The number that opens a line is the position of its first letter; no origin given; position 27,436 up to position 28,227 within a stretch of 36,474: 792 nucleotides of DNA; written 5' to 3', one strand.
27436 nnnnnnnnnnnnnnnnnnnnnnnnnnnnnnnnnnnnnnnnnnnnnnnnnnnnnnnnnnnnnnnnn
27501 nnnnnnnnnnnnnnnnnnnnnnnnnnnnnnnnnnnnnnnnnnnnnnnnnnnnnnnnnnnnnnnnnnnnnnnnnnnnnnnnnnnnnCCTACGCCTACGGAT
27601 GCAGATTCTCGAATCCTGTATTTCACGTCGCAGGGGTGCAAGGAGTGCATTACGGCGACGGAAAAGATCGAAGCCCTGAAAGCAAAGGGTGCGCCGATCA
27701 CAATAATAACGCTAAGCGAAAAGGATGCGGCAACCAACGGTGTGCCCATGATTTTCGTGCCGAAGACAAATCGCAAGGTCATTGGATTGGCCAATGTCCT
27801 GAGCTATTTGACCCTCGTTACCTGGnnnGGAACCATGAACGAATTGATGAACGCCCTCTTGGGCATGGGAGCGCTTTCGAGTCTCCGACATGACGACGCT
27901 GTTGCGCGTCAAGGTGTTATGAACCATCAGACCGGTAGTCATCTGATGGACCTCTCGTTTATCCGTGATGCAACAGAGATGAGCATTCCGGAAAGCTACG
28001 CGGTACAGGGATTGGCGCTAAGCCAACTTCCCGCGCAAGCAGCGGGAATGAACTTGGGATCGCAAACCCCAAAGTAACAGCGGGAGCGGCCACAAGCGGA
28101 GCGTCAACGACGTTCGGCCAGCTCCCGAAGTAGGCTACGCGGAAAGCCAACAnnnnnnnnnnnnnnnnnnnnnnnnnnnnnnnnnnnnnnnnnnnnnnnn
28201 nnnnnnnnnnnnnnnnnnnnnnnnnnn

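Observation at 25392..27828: Envelope-targeting secreted trio where lysis genes are expected, with no canonical endolysin recognised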

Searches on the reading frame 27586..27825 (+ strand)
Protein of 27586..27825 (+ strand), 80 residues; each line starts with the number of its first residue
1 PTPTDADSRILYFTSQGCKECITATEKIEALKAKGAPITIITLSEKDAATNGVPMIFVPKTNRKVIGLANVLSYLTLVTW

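Call 56: search_solved_structures(query=A4, max_evalue=10, show_alignments=3)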
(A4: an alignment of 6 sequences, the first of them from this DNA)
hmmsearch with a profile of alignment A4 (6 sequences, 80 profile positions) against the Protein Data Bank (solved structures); distinct sequences matched with E-value up to 10: 8.
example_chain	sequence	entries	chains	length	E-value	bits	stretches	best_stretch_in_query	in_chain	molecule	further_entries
1m6j_A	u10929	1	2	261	0.33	13.9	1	42-75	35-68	Triosephosphate Isomerase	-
3ul3_B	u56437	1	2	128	0.61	13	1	10-41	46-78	Thioredoxin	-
4o32_A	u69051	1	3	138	0.7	12.8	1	10-41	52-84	Thioredoxin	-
2axo_A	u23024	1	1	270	1.2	12.1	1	12-35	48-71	hypothetical protein Atu2684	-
3mxt_A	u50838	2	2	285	1.3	12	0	46-63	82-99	Pantothenate synthetase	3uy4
2m46_A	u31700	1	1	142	1.3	12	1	9-44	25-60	Arsenate reductase, putative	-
4o00_A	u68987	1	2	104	1.3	11.9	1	31-79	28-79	Titin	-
6vfi_A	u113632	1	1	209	1.8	11.5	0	23-43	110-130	O43_dn18A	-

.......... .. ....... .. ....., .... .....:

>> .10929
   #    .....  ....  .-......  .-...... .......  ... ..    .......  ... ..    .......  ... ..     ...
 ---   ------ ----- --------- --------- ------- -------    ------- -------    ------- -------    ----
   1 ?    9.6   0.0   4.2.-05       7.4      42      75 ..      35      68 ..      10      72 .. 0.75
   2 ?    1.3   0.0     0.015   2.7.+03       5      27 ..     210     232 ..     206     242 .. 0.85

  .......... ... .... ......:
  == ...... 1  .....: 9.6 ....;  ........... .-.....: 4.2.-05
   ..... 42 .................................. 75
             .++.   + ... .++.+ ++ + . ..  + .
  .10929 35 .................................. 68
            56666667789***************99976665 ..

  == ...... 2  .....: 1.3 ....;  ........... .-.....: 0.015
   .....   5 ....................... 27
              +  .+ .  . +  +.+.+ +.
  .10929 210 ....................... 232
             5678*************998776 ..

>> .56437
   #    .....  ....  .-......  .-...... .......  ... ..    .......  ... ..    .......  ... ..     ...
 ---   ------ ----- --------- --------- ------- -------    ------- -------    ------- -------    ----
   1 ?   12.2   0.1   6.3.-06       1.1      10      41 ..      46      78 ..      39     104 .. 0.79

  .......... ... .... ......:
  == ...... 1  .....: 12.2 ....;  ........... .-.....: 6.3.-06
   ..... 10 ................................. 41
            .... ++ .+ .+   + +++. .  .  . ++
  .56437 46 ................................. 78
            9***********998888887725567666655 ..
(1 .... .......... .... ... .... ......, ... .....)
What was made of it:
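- On Thioredoxin/glutaredoxin superfamily: PDB profile search E above 0.3 (call 56).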

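Call 57: search_protein_families(library=pfam, alignment_id=A4, max_evalue=1)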
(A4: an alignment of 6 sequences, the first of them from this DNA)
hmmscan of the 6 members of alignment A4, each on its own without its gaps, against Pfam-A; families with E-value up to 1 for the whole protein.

A. member 1, seq(80 aa): 2 families
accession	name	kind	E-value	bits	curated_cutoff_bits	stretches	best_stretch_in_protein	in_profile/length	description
PF06764.17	DUF1223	-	0.00067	20.2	30.7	1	13-43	5-35/202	Protein of unknown function (DUF1223)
PF00462.30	Glutaredoxin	-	0.041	14.5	22.9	1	10-51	1-39/60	Glutaredoxin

B. families by the number of members that match (of 6 scanned): 6 families
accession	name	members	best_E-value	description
PF06764.17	DUF1223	5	0.00067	Protein of unknown function (DUF1223)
PF00462.30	Glutaredoxin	4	0.0027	Glutaredoxin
PF13098.12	Thioredoxin_2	1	0.029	Thioredoxin-like domain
PF13905.12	Thioredoxin_8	1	0.076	Thioredoxin-like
PF13192.12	Thioredoxin_3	1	0.11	Thioredoxin domain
PF15643.12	Tox-PL-2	1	0.2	Papain fold toxin 2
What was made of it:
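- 27610..27828 (+): C-terminal thioredoxin/glutaredoxin-fold domain with CKEC (aa 426-429) and a conserved VP (the cis-Pro position). Weak Pfam hits to DUF1223 and Glutaredoxin (call 57).
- On Thioredoxin/glutaredoxin superfamily: DUF1223 at 20.2 bits against 30.7, and Glutaredoxin at 14.5 against 22.9 (call 57).
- Checked: They are below Pfam thresholds for Glutaredoxin and DUF1223 (call 57).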

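Call 63: predict_structure(alignment_id=A4)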
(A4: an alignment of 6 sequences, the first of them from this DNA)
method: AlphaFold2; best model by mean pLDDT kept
length: 80 residues; sequences in the alignment: 6
mean_pLDDT: 84.3   pTM: 0.71
mean pLDDT of the five models: 84.3, 83.0, 81.7, 81.4, 80.4
residues with pLDDT >= 90: 25; 70-90: 46; 50-70: 9; < 50: 0
segments of 3 or more residues with pLDDT < 50: none
pLDDT, mean of each block of 10 residues (from residue 1): 66 88 89 88 88 88 89 79
secondary structure, 60 per line:
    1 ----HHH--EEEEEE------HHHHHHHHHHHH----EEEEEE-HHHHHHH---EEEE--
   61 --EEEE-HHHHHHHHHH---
elements in order: E10-15 H22-33 E38-43 H45-51 E55-58 E63-66 H68-77

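Call 66: fold_search(model_id=the predicted structure, library=pdb)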
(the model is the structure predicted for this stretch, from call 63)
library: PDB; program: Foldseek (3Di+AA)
matches with E <= 10: 989; with E <= 0.001: 0
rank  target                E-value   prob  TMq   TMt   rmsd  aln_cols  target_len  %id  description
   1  2e0q                  1.9e-03  1.00  0.56  0.45   4.4        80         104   18  Crystal structure of K53E thioredoxin from Sulfolobus tokodaii strain7 (released 2007-10-02)
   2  5g2z_A                2.9e-03  1.00  0.56  0.46   4.4        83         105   20  Crystallographic structure of mutant W31A of thioredoxin from Litopenaeus vannamei (released 2017-03-15)
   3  4xhm_B                2.9e-03  1.00  0.54  0.43   4.9        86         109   16  Archaeoglobus fulgidus thioredoxin 3 M60H (released 2015-04-29)
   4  4xhm_A                3.3e-03  1.00  0.58  0.45   4.6        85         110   18  Archaeoglobus fulgidus thioredoxin 3 M60H (released 2015-04-29)
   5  5jy5_A                3.6e-03  1.00  0.51  0.42   4.6        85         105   16  Crystal structure of Thioredoxin 1 from Cryptococcus neoformans at 1.8 Angstroms resolution (released 2017-06-07)
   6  6kil                  3.6e-03  0.99  0.52  0.40   4.7        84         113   20  N21Q mutant thioredoxin from Halobacterium salinarum NRC-1 (released 2020-01-15)
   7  6zom_MODEL_1_A        3.8e-03  1.00  0.54  0.44   5.1        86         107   16  Oxidized thioredoxin 1 from the anaerobic bacteria Desulfovibrio vulgaris Hildenborough (released 2021-07-14)
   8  1uvz_C                3.8e-03  0.99  0.52  0.41   5.6        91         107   14  structure of human thioredoxin 2 (released 2005-06-16)
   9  1uvz_A                3.8e-03  0.99  0.52  0.40   5.5        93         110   16  structure of human thioredoxin 2 (released 2005-06-16)
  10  4o32_B                3.8e-03  0.99  0.48  0.44   5.0        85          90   19  Structure of a malarial protein (released 2014-12-24)
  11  9nce                  4.4e-03  1.00  0.53  0.44   4.1        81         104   21  Oxidized Treponema pallidum thioredoxin strain Nichols (released 2026-02-11)
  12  6esx_B                4.4e-03  0.99  0.52  0.41   4.9        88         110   17  Caulobacter crescentus Trx1 (released 2018-01-31)
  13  4o32_A                4.4e-03  0.98  0.46  0.43   4.8        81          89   21  Structure of a malarial protein (released 2014-12-24)
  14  3hxs_B                4.4e-03  0.98  0.48  0.36   5.5        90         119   20  Crystal Structure of Bacteroides fragilis TrxP (released 2010-01-12)
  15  6gd1_B                4.4e-03  0.98  0.47  0.25   5.6        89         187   11  Structure of HuR RRM3 (released 2018-10-31)
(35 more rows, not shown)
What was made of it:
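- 27610..27828 (+): Foldseek: 49 of the top 50 matches are thioredoxin, glutaredoxin or PDI, probability about 0.99, TM 0.45-0.58 (call 66).
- On Thioredoxin/glutaredoxin superfamily: 49 of the top 50 Foldseek PDB matches are thioredoxin, glutaredoxin or PDI, probability about 0.99, TM 0.45-0.58, E 2e-3 to 1e-2 (call 66).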

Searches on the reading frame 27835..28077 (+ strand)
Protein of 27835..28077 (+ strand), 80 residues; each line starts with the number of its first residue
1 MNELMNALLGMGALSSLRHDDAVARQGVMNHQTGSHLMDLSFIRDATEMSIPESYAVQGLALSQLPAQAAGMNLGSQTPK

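Call 5: search_protein_families(library=pfam, proteins=[window:27835-28077:+], max_evalue=0.1)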
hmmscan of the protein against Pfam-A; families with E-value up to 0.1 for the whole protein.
window:27835-28077:+ (80 aa): 0 families

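Call 6: search_protein_families(library=phrogs, proteins=[window:27835-28077:+], max_evalue=0.1)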
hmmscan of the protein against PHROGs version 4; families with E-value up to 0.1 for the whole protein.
window:27835-28077:+ (80 aa): 0 families

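Call 22: search_protein_families(library=padloc, max_evalue=0.01, proteins=[window:27835-28077:+])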
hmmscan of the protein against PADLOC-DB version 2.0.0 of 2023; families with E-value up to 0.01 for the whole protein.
window:27835-28077:+ (80 aa): 0 families

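Call 87: find_related_loci(query=A6, collection=viral_contigs, flank=8000)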
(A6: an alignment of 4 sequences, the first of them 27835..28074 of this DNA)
Query A6 (80 aa) in viral_contigs; peptide patterns used: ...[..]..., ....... (x = any residue, [..] = any of these).
30 stretches matched a pattern; 2 encode a relative of the query (tblastn E <= 1e-3); 2 distinct loci.
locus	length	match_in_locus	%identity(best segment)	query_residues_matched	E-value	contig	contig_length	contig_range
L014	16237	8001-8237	80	1-79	6e-40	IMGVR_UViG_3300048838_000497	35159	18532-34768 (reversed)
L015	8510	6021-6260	75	1-80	1e-39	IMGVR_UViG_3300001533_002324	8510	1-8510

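Call 88: find_related_loci(query=A6, collection=genome_contigs, flank=10000)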
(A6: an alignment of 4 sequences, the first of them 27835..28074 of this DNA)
Query A6 (80 aa) in genome_contigs; peptide patterns used: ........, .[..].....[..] (x = any residue, [..] = any of these).
527 stretches matched a pattern, but none encodes a relative of the query by tblastn (E <= 1e-3).
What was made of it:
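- Tried and rejected: The 80-aa protein was not found in GTDB genomes (call 88).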

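Call 91: search_protein_families(library=pfam, max_evalue=0.01, proteins=[L014:2334-3971:+, L014:3989-5665:+, L014:5535-5996:+, L014:5933-6604:+, L014:6618-7988:+, L015:1130-2764:+, L015:2773-4458:+, L015:4455-4787:+, L015:4784-6010:+, L015:607-1137:+])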
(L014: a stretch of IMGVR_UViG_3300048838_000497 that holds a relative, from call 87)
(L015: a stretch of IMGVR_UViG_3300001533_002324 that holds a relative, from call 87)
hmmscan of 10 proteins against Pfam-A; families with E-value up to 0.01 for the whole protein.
L014:2334-3971:+ (545 aa): 2 families
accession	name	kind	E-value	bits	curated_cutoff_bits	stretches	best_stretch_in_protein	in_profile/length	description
PF05876.18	GpA_ATPase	-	6.4e-29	101.8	25.6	1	38-270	3-247/247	Phage terminase large subunit gpA, ATPase domain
PF20454.4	GpA_nuclease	-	1.5e-05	24.8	22.5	1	280-358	2-87/294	Terminase large subunit gpA, endonuclease domain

L014:3989-5665:+ (558 aa): 0 families

L014:5535-5996:+ (153 aa): 0 families

L014:5933-6604:+ (223 aa): 2 families
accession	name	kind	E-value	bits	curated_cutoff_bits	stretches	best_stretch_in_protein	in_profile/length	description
PF03051.21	Peptidase_C1_2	-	0.0013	18.1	22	1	165-200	360-399/438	Peptidase C1-like family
PF00112.29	Peptidase_C1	-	0.0018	18.8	20.7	1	120-199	122-203/220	Papain family cysteine protease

L014:6618-7988:+ (456 aa): 3 families
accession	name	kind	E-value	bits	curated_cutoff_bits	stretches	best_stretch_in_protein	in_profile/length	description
PF13365.12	Trypsin_2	-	2.1e-18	67.9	27.6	1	47-177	1-144/144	Trypsin-like peptidase domain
PF10459.15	Peptidase_S46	-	0.0053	15.9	22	1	152-180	624-652/698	Peptidase S46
PF00089.32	Trypsin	-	0.0086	16.4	20.6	1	148-187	161-204/220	Trypsin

L015:1130-2764:+ (544 aa): 2 families
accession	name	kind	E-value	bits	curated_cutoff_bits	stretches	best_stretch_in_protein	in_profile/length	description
PF05876.18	GpA_ATPase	-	3.1e-29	102.8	25.6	1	40-275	2-247/247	Phage terminase large subunit gpA, ATPase domain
PF20454.4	GpA_nuclease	-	2.5e-05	24.1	22.5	1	285-360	2-86/294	Terminase large subunit gpA, endonuclease domain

L015:2773-4458:+ (561 aa): 0 families

L015:4455-4787:+ (110 aa): 0 families

L015:4784-6010:+ (408 aa): 3 families
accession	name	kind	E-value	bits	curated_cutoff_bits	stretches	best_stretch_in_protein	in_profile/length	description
PF13365.12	Trypsin_2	-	1.3e-19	71.8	27.6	1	31-162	1-143/144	Trypsin-like peptidase domain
PF01391.23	Collagen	-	1.3e-07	31.7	27.2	1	236-283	9-56/60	Collagen triple helix repeat (20 copies)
PF00089.32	Trypsin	-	0.0016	18.8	20.6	1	20-170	14-200/220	Trypsin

L015:607-1137:+ (176 aa): 1 family
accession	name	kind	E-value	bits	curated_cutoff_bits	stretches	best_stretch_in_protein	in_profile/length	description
PF12460.14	MMS19_C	-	0.00066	19.2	32.9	1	82-168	42-125/426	RNAPII transcription regulator C-terminal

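Call 93: search_protein_families(library=pfam, max_evalue=1, proteins=[L014:9039-9305:+, L015:7002-7328:+, L014:3989-5665:+, L014:11506-13935:+, L014:10670-11506:+])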
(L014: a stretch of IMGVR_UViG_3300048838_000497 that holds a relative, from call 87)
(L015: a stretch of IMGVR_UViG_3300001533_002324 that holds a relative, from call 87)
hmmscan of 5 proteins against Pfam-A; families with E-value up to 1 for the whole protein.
L014:9039-9305:+ (88 aa): 1 family
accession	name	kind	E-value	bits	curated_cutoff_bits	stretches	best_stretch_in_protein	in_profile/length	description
PF09056.16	Phospholip_A2_3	-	1.7e-05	25.8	29.4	1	14-44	26-56/110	Prokaryotic phospholipase A2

L015:7002-7328:+ (108 aa): 0 families

L014:3989-5665:+ (558 aa): 0 families

L014:11506-13935:+ (809 aa): 3 families
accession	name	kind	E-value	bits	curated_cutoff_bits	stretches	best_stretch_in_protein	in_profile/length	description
PF13385.13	Laminin_G_3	-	1.1e-34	120.2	27.6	3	90-250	3-151/151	Concanavalin A-like lectin/glucanases superfamily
PF16343.11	DUF4973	-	0.039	14.4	27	1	433-492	12-71/129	Domain of unknown function (DUF4973)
PF02927.20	CelD_N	-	0.065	14.4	24.6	1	670-725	26-80/86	Cellulase N-terminal ig-like domain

L014:10670-11506:+ (278 aa): 1 family
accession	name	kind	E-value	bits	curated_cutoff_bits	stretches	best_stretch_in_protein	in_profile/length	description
PF13385.13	Laminin_G_3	-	7.3e-07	29.9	27.6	1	98-247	5-150/151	Concanavalin A-like lectin/glucanases superfamily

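Call 96: find_related_loci(query=A6, collection=metagenome_contigs, flank=6000)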
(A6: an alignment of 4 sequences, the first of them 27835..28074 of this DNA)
Query A6 (80 aa) in metagenome_contigs; peptide patterns used: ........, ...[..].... (x = any residue, [..] = any of these).
600 stretches matched a pattern (row limit reached: there are more); 6 encode a relative of the query (tblastn E <= 1e-3); 6 distinct loci.
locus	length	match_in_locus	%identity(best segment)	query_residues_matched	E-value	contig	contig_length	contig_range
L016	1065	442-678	75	1-79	9e-40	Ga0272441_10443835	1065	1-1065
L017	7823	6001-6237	70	1-79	7e-37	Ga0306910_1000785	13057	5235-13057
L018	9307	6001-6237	70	1-79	7e-37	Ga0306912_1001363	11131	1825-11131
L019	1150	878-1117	63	1-80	6e-33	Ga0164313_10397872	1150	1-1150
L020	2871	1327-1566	63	1-80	9e-29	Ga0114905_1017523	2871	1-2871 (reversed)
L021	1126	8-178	65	23-79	9e-23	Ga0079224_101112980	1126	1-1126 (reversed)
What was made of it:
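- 27835..28077 (+): 80-aa protein with no TM and no signal. It is very strongly conserved and always lies immediately downstream of a protease that carries the thioredoxin-like C-terminus. 63-80% identity in L014-L020 (calls 87, 96).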
